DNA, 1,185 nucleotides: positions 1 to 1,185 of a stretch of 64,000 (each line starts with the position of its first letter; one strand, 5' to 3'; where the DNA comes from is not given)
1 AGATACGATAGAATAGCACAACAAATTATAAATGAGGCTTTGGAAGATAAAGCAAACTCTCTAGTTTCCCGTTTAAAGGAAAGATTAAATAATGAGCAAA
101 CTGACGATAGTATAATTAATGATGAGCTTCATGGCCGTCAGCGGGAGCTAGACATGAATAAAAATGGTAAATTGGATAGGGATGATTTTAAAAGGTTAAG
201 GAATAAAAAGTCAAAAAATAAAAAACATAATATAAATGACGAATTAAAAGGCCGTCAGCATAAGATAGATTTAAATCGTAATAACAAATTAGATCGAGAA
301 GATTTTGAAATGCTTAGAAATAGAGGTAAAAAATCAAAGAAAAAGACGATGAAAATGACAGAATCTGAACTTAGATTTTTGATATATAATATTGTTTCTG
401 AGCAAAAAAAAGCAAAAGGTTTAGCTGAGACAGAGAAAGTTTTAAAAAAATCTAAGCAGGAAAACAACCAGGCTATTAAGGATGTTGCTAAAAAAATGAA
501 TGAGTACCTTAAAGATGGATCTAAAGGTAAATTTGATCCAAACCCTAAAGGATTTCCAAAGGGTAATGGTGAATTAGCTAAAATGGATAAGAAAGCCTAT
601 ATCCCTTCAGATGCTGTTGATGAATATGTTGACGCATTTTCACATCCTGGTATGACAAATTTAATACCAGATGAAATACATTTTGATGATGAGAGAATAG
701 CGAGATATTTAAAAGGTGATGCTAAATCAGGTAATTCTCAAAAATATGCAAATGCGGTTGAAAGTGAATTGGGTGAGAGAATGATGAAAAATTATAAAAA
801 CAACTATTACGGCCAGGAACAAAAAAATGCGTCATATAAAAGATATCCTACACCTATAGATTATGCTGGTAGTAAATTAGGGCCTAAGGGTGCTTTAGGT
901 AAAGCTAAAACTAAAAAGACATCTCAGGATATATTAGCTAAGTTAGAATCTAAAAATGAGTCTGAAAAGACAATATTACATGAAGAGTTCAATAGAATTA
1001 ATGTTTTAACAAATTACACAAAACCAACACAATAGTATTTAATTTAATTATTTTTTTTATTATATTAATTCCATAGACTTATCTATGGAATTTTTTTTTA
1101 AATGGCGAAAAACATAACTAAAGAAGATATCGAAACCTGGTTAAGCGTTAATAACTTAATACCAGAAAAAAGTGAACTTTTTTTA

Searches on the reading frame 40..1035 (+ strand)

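Call 13: search_protein_families(library=pfam, proteins=[window:40-1035:+], max_evalue=0.01)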
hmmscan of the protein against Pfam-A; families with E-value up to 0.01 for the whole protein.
window:40-1035:+ (331 aa): 5 families
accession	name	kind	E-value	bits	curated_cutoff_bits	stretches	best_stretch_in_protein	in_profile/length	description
PF13202.12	EF-hand_5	-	2.6e-05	23.9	25.9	0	35-53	6-24/25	EF hand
PF13499.12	EF-hand_7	-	4.5e-05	24.1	30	0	74-109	9-40/67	EF-hand domain pair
PF00036.39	EF-hand_1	-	7e-05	22.5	25.4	0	35-53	7-25/29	EF hand domain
PF13405.12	EF-hand_6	-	0.0014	18.6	25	0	36-53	8-25/30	EF-hand domain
PF13833.12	EF-hand_8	-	0.0027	17.8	28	0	35-53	32-50/54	EF-hand domain pair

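Call 21: search_protein_families(library=phrogs, proteins=[window:40-1035:+], max_evalue=0.01)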
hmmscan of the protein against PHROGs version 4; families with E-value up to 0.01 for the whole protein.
window:40-1035:+ (331 aa): 0 families
